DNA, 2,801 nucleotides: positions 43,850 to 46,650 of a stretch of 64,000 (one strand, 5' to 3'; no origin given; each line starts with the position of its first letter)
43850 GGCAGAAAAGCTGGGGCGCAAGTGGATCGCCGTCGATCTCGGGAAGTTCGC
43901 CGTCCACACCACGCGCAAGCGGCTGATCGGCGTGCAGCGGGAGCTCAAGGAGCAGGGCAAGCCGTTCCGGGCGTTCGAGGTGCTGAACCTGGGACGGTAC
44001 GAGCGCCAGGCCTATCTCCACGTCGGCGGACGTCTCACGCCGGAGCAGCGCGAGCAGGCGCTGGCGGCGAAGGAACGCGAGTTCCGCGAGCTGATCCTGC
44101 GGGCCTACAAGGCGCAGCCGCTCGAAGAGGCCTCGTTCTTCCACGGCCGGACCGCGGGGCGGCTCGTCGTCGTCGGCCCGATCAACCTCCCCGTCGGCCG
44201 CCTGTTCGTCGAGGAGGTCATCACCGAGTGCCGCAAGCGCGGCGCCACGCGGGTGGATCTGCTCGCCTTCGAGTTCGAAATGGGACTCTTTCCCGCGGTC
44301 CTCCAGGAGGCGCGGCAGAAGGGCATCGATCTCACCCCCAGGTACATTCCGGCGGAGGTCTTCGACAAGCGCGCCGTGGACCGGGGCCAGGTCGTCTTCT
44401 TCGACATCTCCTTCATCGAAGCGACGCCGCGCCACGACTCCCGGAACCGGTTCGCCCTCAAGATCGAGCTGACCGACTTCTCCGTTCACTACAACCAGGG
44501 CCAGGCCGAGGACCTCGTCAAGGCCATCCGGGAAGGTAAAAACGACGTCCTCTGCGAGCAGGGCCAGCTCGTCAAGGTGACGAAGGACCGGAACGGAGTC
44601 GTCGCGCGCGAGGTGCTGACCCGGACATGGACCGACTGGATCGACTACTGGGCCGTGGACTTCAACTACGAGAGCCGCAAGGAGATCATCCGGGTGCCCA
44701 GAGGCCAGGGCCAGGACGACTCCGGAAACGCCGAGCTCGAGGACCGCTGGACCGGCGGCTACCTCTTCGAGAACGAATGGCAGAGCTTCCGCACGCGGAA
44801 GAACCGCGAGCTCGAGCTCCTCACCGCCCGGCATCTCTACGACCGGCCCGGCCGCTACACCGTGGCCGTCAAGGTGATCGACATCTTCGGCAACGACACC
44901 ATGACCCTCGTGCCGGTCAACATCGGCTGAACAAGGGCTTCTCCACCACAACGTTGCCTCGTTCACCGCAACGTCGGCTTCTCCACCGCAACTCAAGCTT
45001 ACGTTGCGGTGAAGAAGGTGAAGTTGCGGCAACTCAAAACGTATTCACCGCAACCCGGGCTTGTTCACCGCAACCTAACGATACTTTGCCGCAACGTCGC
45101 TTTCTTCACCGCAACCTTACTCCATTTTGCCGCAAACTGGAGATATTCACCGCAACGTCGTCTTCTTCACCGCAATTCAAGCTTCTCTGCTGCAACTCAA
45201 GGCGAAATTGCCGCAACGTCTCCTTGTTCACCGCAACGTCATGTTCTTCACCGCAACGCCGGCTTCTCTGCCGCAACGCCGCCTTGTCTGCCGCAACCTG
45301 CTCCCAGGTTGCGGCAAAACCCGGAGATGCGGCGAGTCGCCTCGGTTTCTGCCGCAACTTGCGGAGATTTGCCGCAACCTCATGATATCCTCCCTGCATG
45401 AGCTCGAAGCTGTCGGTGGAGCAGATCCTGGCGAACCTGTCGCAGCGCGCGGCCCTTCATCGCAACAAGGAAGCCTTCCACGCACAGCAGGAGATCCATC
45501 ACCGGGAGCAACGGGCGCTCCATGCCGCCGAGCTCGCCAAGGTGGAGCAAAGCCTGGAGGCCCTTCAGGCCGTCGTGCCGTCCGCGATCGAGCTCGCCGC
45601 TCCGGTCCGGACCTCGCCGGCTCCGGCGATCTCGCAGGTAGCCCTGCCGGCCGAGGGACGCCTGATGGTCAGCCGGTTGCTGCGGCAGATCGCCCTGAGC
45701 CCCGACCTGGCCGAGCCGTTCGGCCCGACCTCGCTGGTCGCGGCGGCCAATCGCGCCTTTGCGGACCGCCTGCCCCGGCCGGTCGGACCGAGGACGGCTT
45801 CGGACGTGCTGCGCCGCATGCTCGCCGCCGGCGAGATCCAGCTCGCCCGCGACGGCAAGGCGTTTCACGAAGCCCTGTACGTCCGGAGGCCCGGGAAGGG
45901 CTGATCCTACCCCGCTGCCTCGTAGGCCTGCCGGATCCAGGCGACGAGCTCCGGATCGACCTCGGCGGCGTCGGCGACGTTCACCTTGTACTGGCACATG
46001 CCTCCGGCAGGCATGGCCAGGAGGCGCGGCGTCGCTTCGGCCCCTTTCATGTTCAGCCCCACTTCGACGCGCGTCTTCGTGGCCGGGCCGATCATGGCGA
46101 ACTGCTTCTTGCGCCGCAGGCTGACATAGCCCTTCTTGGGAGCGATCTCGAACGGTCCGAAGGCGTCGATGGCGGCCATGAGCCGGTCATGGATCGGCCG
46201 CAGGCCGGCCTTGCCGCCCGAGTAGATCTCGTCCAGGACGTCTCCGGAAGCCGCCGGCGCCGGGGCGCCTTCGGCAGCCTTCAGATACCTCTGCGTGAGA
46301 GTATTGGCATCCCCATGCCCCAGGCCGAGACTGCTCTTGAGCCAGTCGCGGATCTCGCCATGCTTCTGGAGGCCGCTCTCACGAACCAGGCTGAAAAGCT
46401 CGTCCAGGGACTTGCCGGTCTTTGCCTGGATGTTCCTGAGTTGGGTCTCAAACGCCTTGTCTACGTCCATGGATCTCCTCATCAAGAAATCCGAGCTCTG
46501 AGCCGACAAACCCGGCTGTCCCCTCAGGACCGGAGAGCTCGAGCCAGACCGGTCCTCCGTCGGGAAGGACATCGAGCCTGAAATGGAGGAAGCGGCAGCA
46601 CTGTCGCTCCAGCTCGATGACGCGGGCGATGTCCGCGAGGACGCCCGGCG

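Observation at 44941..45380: Array 2: about 21 phased 20-bp units with core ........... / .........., filling the entire mod-to-next-gene spacer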

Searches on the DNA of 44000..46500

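Call 31: search_rna_families(source=window, start=44000, end=46500, threshold=evalue, max_evalue=10)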
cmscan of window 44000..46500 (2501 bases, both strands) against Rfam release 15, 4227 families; matches with E-value up to 10: 4.
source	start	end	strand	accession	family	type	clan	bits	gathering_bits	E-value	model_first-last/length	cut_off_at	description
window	46427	46500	-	RF02269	HPnc0580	Gene; sRNA;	-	27.6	37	0.072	30-105/105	5'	Heliobacter pylori small RNA HPnc0580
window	45000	45074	-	RF03767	mir-3432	Gene; miRNA;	-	19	80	2.4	1-78/78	no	mir-3432 microRNA precursor family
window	45006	45071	-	RF00256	mir-196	Gene; miRNA;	-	17.6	55.4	1.9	1-77/77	no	mir-196 microRNA precursor family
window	44109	44186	-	RF01782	ASpks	Gene; antisense;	-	16.4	52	8.7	1-75/75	no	ASpks TB sRNA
